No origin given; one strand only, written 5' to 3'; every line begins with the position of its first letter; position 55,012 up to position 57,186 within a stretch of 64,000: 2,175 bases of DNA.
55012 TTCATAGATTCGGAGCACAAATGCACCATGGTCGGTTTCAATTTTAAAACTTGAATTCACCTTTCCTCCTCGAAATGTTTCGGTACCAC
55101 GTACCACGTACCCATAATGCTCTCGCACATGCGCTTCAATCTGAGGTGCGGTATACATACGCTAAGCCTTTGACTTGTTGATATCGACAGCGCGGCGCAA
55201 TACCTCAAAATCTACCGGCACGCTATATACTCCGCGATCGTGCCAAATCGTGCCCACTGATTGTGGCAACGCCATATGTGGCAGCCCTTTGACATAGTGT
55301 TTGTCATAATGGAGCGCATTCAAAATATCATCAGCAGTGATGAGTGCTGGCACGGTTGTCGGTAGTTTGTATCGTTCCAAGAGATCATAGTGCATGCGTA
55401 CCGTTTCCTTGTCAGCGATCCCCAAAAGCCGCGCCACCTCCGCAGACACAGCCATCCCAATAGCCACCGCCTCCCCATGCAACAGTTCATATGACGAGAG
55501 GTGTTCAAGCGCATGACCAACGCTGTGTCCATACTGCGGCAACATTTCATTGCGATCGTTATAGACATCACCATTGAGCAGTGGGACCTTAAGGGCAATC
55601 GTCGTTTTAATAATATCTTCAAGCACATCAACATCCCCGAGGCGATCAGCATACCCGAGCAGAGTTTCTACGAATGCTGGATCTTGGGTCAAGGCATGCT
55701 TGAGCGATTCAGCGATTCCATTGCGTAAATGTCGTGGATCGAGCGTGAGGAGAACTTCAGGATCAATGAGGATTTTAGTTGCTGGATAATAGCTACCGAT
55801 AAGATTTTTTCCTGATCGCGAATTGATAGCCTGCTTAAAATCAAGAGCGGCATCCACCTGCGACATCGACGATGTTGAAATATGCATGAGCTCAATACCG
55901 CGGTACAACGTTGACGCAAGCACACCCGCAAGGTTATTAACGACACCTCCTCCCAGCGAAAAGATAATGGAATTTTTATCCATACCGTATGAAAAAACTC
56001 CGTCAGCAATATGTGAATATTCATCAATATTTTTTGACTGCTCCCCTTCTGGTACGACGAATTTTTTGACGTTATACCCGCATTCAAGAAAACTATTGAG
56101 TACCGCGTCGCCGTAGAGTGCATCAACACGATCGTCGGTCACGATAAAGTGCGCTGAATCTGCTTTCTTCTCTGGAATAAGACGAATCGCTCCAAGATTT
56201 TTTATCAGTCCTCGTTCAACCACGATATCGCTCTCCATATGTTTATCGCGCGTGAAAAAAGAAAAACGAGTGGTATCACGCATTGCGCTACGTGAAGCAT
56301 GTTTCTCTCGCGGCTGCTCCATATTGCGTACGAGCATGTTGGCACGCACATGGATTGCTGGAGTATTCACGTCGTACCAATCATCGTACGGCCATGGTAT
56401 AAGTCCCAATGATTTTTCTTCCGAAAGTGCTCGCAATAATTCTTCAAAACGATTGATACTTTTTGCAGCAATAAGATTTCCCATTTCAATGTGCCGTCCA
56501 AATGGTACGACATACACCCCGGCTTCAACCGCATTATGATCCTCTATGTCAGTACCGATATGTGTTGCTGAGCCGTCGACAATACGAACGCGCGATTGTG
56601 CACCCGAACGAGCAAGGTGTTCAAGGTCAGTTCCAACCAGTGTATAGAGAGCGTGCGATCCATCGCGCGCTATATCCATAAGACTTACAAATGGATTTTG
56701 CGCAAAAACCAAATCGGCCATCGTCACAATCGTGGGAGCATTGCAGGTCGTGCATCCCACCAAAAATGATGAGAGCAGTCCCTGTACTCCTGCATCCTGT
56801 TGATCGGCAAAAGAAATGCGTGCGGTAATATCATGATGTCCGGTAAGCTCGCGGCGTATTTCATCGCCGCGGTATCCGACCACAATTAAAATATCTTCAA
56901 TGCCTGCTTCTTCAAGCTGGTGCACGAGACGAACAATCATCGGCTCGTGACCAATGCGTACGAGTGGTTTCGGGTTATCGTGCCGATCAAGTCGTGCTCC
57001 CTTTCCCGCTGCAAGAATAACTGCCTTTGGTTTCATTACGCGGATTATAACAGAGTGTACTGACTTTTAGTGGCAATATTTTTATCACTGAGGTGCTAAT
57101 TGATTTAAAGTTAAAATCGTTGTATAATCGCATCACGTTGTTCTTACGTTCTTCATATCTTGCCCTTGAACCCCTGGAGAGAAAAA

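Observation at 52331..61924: Unusual nucleotidyltransferase::AroB-like cyclase fusion embedded with kinase, NTase, dehydrogenases, IMPase, SDR and CDP-alcohol transferase: candidate nucleotide-activated cyclitol or carbasugar pathway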

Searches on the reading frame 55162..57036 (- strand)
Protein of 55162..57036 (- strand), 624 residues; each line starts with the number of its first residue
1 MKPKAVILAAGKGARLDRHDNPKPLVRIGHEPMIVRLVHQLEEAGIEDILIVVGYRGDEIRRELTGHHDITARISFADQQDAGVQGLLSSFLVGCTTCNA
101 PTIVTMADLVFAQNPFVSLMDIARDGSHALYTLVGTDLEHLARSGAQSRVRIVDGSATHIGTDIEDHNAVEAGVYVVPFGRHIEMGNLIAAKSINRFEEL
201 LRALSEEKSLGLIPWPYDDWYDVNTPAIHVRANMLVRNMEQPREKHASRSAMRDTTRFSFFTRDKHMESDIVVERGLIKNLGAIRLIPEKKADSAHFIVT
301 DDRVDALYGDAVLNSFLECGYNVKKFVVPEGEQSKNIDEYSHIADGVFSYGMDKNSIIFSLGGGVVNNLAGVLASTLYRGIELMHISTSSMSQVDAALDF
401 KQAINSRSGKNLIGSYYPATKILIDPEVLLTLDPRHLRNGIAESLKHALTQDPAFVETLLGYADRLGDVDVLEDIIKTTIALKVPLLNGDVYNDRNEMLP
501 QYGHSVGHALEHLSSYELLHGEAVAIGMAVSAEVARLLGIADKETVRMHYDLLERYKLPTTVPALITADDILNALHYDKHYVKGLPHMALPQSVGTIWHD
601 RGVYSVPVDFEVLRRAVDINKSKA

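Call 3: search_protein_families(library=pfam, proteins=[window:55162-57036:-], max_evalue=0.01)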
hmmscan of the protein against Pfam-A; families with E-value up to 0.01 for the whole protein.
window:55162-57036:- (624 aa): 6 families
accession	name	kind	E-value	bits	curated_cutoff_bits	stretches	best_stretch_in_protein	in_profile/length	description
PF01761.26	DHQ_synthase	-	2.5e-30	104.9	24.2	1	326-438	2-114/115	3-dehydroquinate synthase N-terminal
PF24621.2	DHQS_C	-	6.1e-29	101.3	27.6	1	440-580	1-143/144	3-dehydroquinate synthase C-terminal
PF12804.13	NTP_transf_3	-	1.7e-14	54.8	27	1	5-119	1-106/160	MobA-like NTP transferase domain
PF00483.29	NTP_transferase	-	1.9e-07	31.4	21.2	1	4-127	1-128/245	Nucleotidyl transferase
PF01128.25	IspD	-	0.00069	19.9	27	1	5-70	3-68/221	2-C-methyl-D-erythritol 4-phosphate cytidylyltransferase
PF13685.12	Fe-ADH_2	-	0.0044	17.5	28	1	274-389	3-107/149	Iron-containing alcohol dehydrogenase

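Call 4: search_protein_families(library=ncbifam, proteins=[window:55162-57036:-], max_evalue=0.001)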
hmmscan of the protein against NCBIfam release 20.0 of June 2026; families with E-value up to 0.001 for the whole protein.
window:55162-57036:- (624 aa): 40 families (the best 25 are shown)
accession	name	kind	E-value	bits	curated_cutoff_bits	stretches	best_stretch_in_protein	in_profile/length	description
TIGR01357.1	aroB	equivalog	2.2e-76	257.3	305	1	270-600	2-331/344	3-dehydroquinate synthase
TIGR04425.1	P_lya_rel_AroB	hypoth_equivalog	3.1e-52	177.7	400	1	292-584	24-313/348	AroB-related putative sugar phosphate phospholyase (cyclizing)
NF004852.0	PRK06203.1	equivalog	5.1e-49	167.2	333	1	324-595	90-371/407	3-dehydroquinate synthase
NF010627.0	PRK14021.1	equivalog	2.4e-42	145.1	565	1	316-580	231-505/542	bifunctional shikimate kinase/3-dehydroquinate synthase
NF010556.0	PRK13951.1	equivalog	7.4e-32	110.8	560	1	288-584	180-463/492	bifunctional shikimate kinase AroK/3-dehydroquinate synthase AroB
TIGR03992.1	Arch_glmU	subfamily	4.6e-17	62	292.1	1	4-233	2-224/393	bifunctional sugar-1-phosphate nucleotidylyltransferase/acetyltransferase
NF041135.1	IPPtranDIPPsyn_Thcocales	equivalog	1.6e-15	57.1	580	1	4-233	2-214/419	bifunctional L-myo-inositol-1-phosphate cytidylyltransferase/CDP-L-myo-inositol myo-inositolphosphotransferase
NF041313.1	UDPGP_AglF_Halo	equivalog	3.9e-14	52.7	400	1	4-114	2-111/234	UTP--glucose-1-phosphate uridylyltransferase AglF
NF045761.1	NAMPUrTaseMurU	equivalog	2e-13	50.7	250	1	4-81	2-81/226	N-acetylmuramate alpha-1-phosphate uridylyltransferase MurU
NF045665.1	NTPtran_DVU1551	equivalog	1.5e-11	44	315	1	4-67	2-62/359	DVU_1551 family NTP transferase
TIGR01208.1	rmlA_long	equivalog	7.1e-10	38.3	320.25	1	4-81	1-81/353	glucose-1-phosphate thymidylyltransferase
TIGR01173.1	glmU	equivalog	1.2e-09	37.6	366.85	1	4-80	2-73/452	bifunctional UDP-N-acetylglucosamine diphosphorylase/glucosamine-1-phosphate N-acetyltransferase GlmU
NF010933.0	PRK14353.1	equivalog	1e-08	34.2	505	1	4-69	7-71/453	bifunctional UDP-N-acetylglucosamine diphosphorylase/glucosamine-1-phosphate N-acetyltransferase GlmU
TIGR02623.1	G1P_cyt_trans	equivalog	1.1e-08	34.9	300.25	1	4-62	2-62/255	glucose-1-phosphate cytidylyltransferase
NF010935.0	PRK14355.1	equivalog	1.2e-08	34.1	718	1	4-74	5-74/459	bifunctional UDP-N-acetylglucosamine diphosphorylase/glucosamine-1-phosphate N-acetyltransferase GlmU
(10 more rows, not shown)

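Call 7: find_homologous_proteins(query=window:55162-57036:-, max_evalue=1e-10)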
Query window:55162-57036:- (624 aa): 861 proteins with E <= 1e-10 among 8000 candidates; the best 120 are listed.
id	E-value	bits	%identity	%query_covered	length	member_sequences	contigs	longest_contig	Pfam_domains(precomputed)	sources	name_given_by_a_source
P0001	0.0e+0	1038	74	100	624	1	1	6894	PF00483.30,PF24621.3,PF12804.14,PF01761.27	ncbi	-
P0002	1.6e-251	854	62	100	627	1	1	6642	PF00483.30,PF24621.3,PF12804.14,PF01761.27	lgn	-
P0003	1.1e-242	825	62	100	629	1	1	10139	PF00483.30,PF01128.26,PF24621.3,PF12804.14,PF01761.27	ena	-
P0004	3.0e-231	787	100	57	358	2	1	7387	PF24621.3,PF01761.27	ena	-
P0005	3.3e-229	781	57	100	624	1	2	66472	PF00483.30,PF24621.3,PF12804.14,PF01761.27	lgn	-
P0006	2.2e-216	738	55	99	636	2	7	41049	PF00483.30,PF24621.3,PF12804.14,PF01761.27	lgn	-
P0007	2.6e-216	738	57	100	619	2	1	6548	PF00483.30,PF24621.3,PF12804.14,PF01761.27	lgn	-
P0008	4.6e-216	737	55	99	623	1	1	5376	PF00483.30,PF24621.3,PF12804.14,PF01761.27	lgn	-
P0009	1.9e-214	732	54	99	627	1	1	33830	PF00483.30,PF24621.3,PF12804.14,PF01761.27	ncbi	-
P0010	2.0e-211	722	53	99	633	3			PF00483.30,PF24621.3,PF12804.14,PF01761.27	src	-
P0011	2.9e-209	715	53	99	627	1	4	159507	PF00483.30,PF01128.26,PF24621.3,PF12804.14,PF01761.27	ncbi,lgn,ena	-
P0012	1.2e-208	713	52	99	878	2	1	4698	PF00483.30,PF08659.17,PF13561.13,PF00106.32,PF24621.3,PF12804.14,PF01761.27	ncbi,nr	ncbi:SDR family NAD(P)-dependent oxidoreductase, partial [Candidatus Parcubacteria bacterium]|nr:SDR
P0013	2.1e-205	702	50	99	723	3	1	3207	PF00483.30,PF13561.13,PF00106.32,PF24621.3,PF12804.14,PF01761.27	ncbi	ncbi:MAG: SDR family NAD(P)-dependent oxidoreductase, partial [Patescibacteria group bacterium]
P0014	6.5e-204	697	50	99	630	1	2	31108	PF00483.30,PF24621.3,PF12804.14,PF01761.27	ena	-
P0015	6.7e-204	697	52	99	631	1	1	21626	PF00483.30,PF24621.3,PF12804.14,PF01761.27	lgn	-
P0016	5.7e-202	691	50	100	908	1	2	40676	PF00483.30,PF08659.17,PF13685.13,PF13561.13,PF00106.32,PF24621.3,PF12804.14,PF01761.27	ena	-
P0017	1.8e-197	676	49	99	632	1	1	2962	PF00483.30,PF24621.3,PF12804.14,PF01761.27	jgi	-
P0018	9.0e-197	674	51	99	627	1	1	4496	PF00483.30,PF24621.3,PF12804.14,PF01761.27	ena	-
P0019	7.3e-196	671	51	100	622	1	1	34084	PF00483.30,PF13685.13,PF24621.3,PF12804.14,PF01761.27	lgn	-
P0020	1.9e-191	656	49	96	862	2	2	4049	PF00483.30,PF08659.17,PF13561.13,PF00106.32,PF24621.3,PF01761.27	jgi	-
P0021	8.9e-190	650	48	99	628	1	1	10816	PF00483.30,PF24621.3,PF12804.14,PF01761.27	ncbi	-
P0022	2.8e-189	649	47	99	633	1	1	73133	PF00483.30,PF24621.3,PF12804.14,PF01761.27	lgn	-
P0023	5.2e-189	648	49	99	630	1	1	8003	PF00483.30,PF24621.3,PF12804.14,PF01761.27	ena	-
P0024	3.0e-186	639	48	100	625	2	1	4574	PF00483.30,PF01128.26,PF24621.3,PF12804.14,PF01761.27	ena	-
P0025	4.0e-186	638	49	99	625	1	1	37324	PF00483.30,PF24621.3,PF12804.14,PF01761.27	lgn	-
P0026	4.5e-186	638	48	100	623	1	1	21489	PF00483.30,PF24621.3,PF12804.14,PF01761.27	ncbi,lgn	-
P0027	3.8e-185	635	48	99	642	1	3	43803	PF00483.30,PF24621.3,PF12804.14,PF01761.27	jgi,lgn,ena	jgi:3-dehydroquinate synthase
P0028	1.4e-184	633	48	99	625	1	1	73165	PF00483.30,PF13685.13,PF24621.3,PF12804.14,PF01761.27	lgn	-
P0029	8.5e-184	631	47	99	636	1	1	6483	PF00483.30,PF24621.3,PF12804.14,PF01761.27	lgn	-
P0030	2.8e-180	619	46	99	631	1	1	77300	PF00483.30,PF13685.13,PF01128.26,PF24621.3,PF12804.14,PF01761.27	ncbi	-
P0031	4.2e-180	619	47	100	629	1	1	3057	PF00483.30,PF24621.3,PF12804.14,PF01761.27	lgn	-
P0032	1.8e-179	616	49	99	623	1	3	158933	PF00483.30,PF13685.13,PF01128.26,PF24621.3,PF12804.14,PF01761.27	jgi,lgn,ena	-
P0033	4.3e-179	615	46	99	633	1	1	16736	PF00483.30,PF13685.13,PF24621.3,PF12804.14,PF01761.27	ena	-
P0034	1.8e-178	613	47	99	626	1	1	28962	PF24621.3,PF12804.14,PF01761.27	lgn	-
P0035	2.3e-178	613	47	100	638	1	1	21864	PF00483.30,PF24621.3,PF12804.14,PF01761.27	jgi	jgi:3-dehydroquinate synthase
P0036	1.5e-176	607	50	99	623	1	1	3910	PF00483.30,PF13685.13,PF24621.3,PF12804.14,PF01761.27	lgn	-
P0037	2.5e-176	606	46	99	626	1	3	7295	PF00483.30,PF01128.26,PF24621.3,PF12804.14,PF01761.27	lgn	-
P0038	6.1e-176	605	48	97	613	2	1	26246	PF00483.30,PF24621.3,PF01761.27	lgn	-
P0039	7.0e-176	605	47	99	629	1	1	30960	PF00483.30,PF24621.3,PF12804.14,PF01761.27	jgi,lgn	-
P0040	1.7e-175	603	47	99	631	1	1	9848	PF00483.30,PF13685.13,PF24621.3,PF12804.14,PF01761.27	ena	-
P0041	8.7e-175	601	47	99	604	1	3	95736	PF00483.30,PF24621.3,PF12804.14,PF01761.27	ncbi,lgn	-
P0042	4.6e-174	599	47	100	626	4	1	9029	PF00483.30,PF01128.26,PF24621.3,PF12804.14,PF01761.27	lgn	-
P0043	7.6e-174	598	49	99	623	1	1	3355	PF00483.30,PF13685.13,PF24621.3,PF12804.14,PF01761.27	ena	-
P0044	1.5e-173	597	47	100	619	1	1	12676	PF00483.30,PF13685.13,PF24621.3,PF12804.14,PF01761.27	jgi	jgi:3-dehydroquinate synthase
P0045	5.4e-172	592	48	99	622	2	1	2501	PF00483.30,PF24621.3,PF12804.14,PF01761.27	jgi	-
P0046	5.5e-169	582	46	99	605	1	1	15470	PF24621.3,PF12804.14,PF01761.27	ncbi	-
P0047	9.9e-169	581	45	99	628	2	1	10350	PF00483.30,PF24621.3,PF12804.14,PF01761.27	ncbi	-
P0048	1.1e-164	568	47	99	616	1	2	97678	PF00483.30,PF24621.3,PF12804.14,PF01761.27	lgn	-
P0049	4.2e-163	562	65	63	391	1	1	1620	PF24621.3,PF01761.27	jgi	jgi:3-dehydroquinate synthase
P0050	3.4e-162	559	48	92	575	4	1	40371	PF24621.3,PF01761.27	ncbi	-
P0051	4.1e-162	559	44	99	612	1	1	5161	PF00483.30,PF13685.13,PF24621.3,PF12804.14,PF01761.27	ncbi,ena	-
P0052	1.3e-151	524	48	83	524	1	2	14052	PF24621.3,PF01761.27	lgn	-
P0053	2.9e-136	474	40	99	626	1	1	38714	PF00483.30,PF13685.13,PF01128.26,PF24621.3,PF12804.14,PF01761.27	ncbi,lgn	-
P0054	7.4e-135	469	58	59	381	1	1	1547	PF24621.3,PF01761.27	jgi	-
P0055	4.1e-131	457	39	98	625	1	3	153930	PF00483.30,PF13685.13,PF01128.26,PF24621.3,PF12804.14,PF01761.27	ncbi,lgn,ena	ncbi:MAG: iron-containing alcohol dehydrogenase [Patescibacteria group bacterium]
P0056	4.6e-131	457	39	99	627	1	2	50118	PF00483.30,PF13685.13,PF24621.3,PF12804.14,PF01761.27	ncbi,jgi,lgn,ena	ncbi:MAG: NTP transferase domain-containing protein [Patescibacteria group bacterium]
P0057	7.3e-130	453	40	98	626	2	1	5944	PF00483.30,PF01128.26,PF24621.3,PF12804.14,PF01761.27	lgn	-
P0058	1.1e-128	449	38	98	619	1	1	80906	PF00483.30,PF13685.13,PF24621.3,PF12804.14,PF01761.27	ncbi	ncbi:MAG: iron-containing alcohol dehydrogenase [Patescibacteria group bacterium]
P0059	5.1e-127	443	39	99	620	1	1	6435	PF00483.30,PF13685.13,PF01128.26,PF24621.3,PF12804.14,PF01761.27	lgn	-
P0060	6.1e-127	443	39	100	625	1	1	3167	PF00483.30,PF13685.13,PF01128.26,PF24621.3,PF12804.14,PF01761.27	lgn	-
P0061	7.7e-127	443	37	98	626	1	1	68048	PF00483.30,PF13685.13,PF24621.3,PF12804.14,PF01761.27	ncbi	-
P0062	1.1e-126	442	39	100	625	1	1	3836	PF00483.30,PF13685.13,PF24621.3,PF12804.14,PF01761.27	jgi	jgi:3-dehydroquinate synthase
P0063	2.8e-126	441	37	99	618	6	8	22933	PF00483.30,PF13685.13,PF01128.26,PF24621.3,PF12804.14,PF01761.27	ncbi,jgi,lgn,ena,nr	ncbi:MAG: hypothetical protein UT31_C0018G0006 [Parcubacteria group bacterium GW2011_GWF2_39_13b]|nr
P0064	2.0e-125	438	37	98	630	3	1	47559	PF00483.30,PF13685.13,PF24621.3,PF12804.14,PF01761.27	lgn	-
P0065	7.5e-125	436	37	100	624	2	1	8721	PF00483.30,PF13685.13,PF24621.3,PF12804.14,PF01761.27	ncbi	-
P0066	7.8e-124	433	37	98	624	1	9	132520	PF00483.30,PF13685.13,PF01128.26,PF24621.3,PF12804.14,PF01761.27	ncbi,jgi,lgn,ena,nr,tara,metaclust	ncbi:MAG: iron-containing alcohol dehydrogenase [Candidatus Pacebacteria bacterium]|jgi:3-dehydroqui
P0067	1.0e-122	429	37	98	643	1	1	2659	PF00483.30,PF13685.13,PF24621.3,PF12804.14,PF01761.27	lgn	-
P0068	2.2e-122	428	37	98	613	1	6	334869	PF00483.30,PF13685.13,PF24621.3,PF12804.14,PF01761.27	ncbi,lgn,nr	ncbi:MAG: NTP transferase domain-containing protein [Parcubacteria group bacterium]|nr:NTP transfera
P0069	2.5e-122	428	37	99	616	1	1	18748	PF00483.30,PF13685.13,PF24621.3,PF12804.14,PF01761.27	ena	-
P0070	3.0e-121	424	38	99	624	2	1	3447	PF00483.30,PF13685.13,PF01128.26,PF24621.3,PF12804.14,PF01761.27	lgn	-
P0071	2.6e-120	421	37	100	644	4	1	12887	PF00483.30,PF13685.13,PF01128.26,PF24621.3,PF12804.14,PF01761.27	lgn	-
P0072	1.3e-119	419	38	100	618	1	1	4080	PF00483.30,PF13685.13,PF24621.3,PF12804.14,PF01761.27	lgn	-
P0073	2.6e-119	418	37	100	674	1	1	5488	PF00483.30,PF13685.13,PF24621.3,PF12804.14,PF01761.27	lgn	-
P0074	2.6e-119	418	36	100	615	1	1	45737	PF00483.30,PF13685.13,PF24621.3,PF12804.14,PF01761.27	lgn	-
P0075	1.2e-118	416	37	98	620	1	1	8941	PF00483.30,PF13685.13,PF01128.26,PF24621.3,PF12804.14,PF01761.27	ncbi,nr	ncbi:MAG: iron-containing alcohol dehydrogenase [Spirochaetes bacterium]|nr:iron-containing alcohol 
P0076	2.9e-118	414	36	99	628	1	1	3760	PF00483.30,PF13685.13,PF24621.3,PF12804.14,PF01761.27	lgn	-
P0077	1.4e-117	412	36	99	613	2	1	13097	PF00483.30,PF24621.3,PF12804.14,PF01761.27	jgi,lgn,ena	-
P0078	3.6e-117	411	35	98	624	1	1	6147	PF00483.30,PF13685.13,PF24621.3,PF12804.14,PF01761.27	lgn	-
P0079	2.3e-116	408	37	99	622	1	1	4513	PF00483.30,PF13685.13,PF24621.3,PF12804.14,PF01761.27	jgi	jgi:3-dehydroquinate synthase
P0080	6.4e-116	407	36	99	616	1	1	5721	PF00483.30,PF24621.3,PF12804.14,PF01761.27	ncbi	-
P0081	7.7e-116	406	38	98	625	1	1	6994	PF00483.30,PF13685.13,PF24621.3,PF12804.14,PF01761.27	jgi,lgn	jgi:3-dehydroquinate synthase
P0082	1.1e-115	406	37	100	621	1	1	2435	PF00483.30,PF24621.3,PF12804.14,PF01761.27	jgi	-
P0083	1.7e-115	405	38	94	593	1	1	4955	PF00483.30,PF13685.13,PF24621.3,PF12804.14,PF01761.27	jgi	-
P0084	2.2e-115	405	37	98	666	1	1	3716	PF00483.30,PF01128.26,PF24621.3,PF12804.14,PF01761.27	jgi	jgi:3-dehydroquinate synthase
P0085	9.3e-115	403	37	98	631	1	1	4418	PF00483.30,PF13685.13,PF01128.26,PF24621.3,PF12804.14,PF01761.27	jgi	jgi:3-dehydroquinate synthase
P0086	9.6e-115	403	36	98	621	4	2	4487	PF13685.13,PF24621.3,PF12804.14,PF01761.27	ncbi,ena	-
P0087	5.0e-114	400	36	99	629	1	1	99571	PF13685.13,PF01128.26,PF24621.3,PF12804.14,PF01761.27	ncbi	-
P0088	7.3e-112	393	35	99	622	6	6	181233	PF00483.30,PF13685.13,PF24621.3,PF12804.14,PF01761.27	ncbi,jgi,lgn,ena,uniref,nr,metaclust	ncbi:hypothetical protein A2477_03900 [Candidatus Falkowbacteria bacterium RIFOXYC2_FULL_47_12]|unir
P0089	1.9e-110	389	35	99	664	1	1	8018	PF24621.3,PF12804.14,PF01761.27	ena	-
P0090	8.2e-110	386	35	99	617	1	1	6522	PF00483.30,PF13685.13,PF24621.3,PF12804.14,PF01761.27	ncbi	-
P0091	2.6e-109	385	45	66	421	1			PF24621.3,PF01761.27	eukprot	eukprot:CAMPEP_0177687980 /NCGR_PEP_ID=MMETSP0447-20121125/34420_1 /TAXON_ID=0 /ORGANISM="Stygamoeba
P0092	1.9e-107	379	35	99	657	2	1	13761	PF13685.13,PF01128.26,PF24621.3,PF12804.14,PF01761.27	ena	-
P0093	2.7e-107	378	35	99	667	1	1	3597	PF00483.30,PF13685.13,PF24621.3,PF12804.14,PF01761.27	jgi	-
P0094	8.5e-105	370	46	61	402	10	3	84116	PF13685.13,PF24621.3,PF01761.27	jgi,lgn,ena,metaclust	metaclust:\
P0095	1.4e-104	369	35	99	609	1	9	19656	PF24621.3,PF01761.27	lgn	-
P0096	1.8e-103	365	50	59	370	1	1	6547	PF13685.13,PF24621.3,PF01761.27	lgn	-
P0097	2.8e-102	362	47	58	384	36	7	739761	PF13685.13,PF24621.3,PF01761.27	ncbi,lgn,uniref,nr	ncbi:2-deoxy-scyllo-inosose synthase [Burkholderia multivorans]|uniref:Iron-containing alcohol dehyd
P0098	3.9e-102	361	49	58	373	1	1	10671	PF13685.13,PF24621.3,PF01761.27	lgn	-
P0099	1.6e-101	359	46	62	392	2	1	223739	PF24621.3,PF01761.27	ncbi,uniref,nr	ncbi:2-deoxy-scyllo-inosose synthase [Pandoraea sp. SD6-2]|uniref:2-deoxy-scyllo-inosose synthase n=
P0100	2.7e-101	358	46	60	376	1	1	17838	PF24621.3,PF01761.27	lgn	-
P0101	2.9e-101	358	46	59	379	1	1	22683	PF24621.3,PF01761.27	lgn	-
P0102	3.0e-101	358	45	59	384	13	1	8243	PF24621.3,PF01761.27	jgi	jgi:3-dehydroquinate synthase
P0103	3.4e-101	358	47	57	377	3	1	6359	PF24621.3,PF01761.27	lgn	-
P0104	8.9e-101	357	47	58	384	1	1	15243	PF24621.3,PF01761.27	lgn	-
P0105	1.3e-100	356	50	54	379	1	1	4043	PF13685.13,PF24621.3,PF01761.27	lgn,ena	-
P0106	1.9e-100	355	46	58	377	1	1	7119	PF24621.3,PF01761.27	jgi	jgi:3-dehydroquinate synthase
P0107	2.2e-100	355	47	58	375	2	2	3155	PF24621.3,PF01761.27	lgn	-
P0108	2.2e-100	355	47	58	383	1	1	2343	PF24621.3,PF01761.27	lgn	-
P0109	3.0e-100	355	46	58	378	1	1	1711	PF13685.13,PF24621.3,PF01761.27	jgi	jgi:3-dehydroquinate synthase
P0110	3.2e-99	351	31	99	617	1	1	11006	PF00483.30,PF24621.3,PF12804.14,PF01761.27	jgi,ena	-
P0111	3.4e-99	351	35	98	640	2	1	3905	PF00483.30,PF13685.13,PF01128.26,PF24621.3,PF12804.14,PF01761.27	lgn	-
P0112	1.2e-98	350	46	57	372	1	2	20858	PF13685.13,PF24621.3,PF01761.27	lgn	-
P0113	1.4e-98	349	47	57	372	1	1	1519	PF13685.13,PF24621.3,PF01761.27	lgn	-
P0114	3.0e-98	348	45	57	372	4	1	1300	PF13685.13,PF24621.3,PF01761.27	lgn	-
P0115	2.0e-97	345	46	58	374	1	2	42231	PF13685.13,PF24621.3,PF01761.27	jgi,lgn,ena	jgi:3-dehydroquinate synthase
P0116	2.9e-97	345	47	54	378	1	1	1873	PF13685.13,PF24621.3,PF01761.27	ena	-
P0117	3.3e-97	345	46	57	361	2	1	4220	PF24621.3,PF01761.27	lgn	-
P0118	4.3e-97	344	47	58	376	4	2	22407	PF24621.3,PF01761.27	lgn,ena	-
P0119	6.4e-97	344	46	58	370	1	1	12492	PF24621.3,PF01761.27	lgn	-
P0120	8.5e-97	343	45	59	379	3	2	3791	PF24621.3,PF01761.27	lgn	-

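Call 11: find_encoding_contigs(protein=P0097, flank=10000, max_places=2)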
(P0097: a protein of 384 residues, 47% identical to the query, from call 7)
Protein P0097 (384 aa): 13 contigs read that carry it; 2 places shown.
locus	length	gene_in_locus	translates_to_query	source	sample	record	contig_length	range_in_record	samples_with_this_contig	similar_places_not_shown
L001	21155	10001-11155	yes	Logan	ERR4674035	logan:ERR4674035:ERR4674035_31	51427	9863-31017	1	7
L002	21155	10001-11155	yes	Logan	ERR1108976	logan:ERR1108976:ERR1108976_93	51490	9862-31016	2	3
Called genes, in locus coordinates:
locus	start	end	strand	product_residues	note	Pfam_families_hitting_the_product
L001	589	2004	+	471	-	PF00483:NTP_transferase, PF12804:NTP_transf_3, PF22640:ManC_GMP_beta-helix, PF01050:MannoseP_isomer, PF07883:Cupin_2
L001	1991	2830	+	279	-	PF01061:ABC2_membrane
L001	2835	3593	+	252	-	PF00005:ABC_tran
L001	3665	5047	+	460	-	-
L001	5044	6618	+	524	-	-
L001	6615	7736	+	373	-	PF02350:Epimerase_2, PF13579:Glyco_trans_4_4 (weak)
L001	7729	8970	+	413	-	PF00534:Glycos_transf_1, PF13692:Glyco_trans_1_4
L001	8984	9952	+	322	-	PF13692:Glyco_trans_1_4 (faint), PF00534:Glycos_transf_1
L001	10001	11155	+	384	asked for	PF13685:Fe-ADH_2 (weak), PF01761:DHQ_synthase, PF24621:DHQS_C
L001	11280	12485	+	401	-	PF20706:GT4-conflict, PF00534:Glycos_transf_1, PF13692:Glyco_trans_1_4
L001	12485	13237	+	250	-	PF00106:adh_short, PF08659:KR, PF13561:adh_short_C2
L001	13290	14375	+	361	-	PF13579:Glyco_trans_4_4 (faint), PF13439:Glyco_transf_4, PF00534:Glycos_transf_1, PF13692:Glyco_trans_1_4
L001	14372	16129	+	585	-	PF20706:GT4-conflict, PF00534:Glycos_transf_1, PF13692:Glyco_trans_1_4, PF13946:DUF4214 (faint)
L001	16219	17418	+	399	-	-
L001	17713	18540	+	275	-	PF00534:Glycos_transf_1, PF13692:Glyco_trans_1_4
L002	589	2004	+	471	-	PF00483:NTP_transferase, PF12804:NTP_transf_3, PF22640:ManC_GMP_beta-helix, PF01050:MannoseP_isomer, PF07883:Cupin_2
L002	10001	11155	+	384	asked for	PF13685:Fe-ADH_2 (weak), PF01761:DHQ_synthase, PF24621:DHQS_C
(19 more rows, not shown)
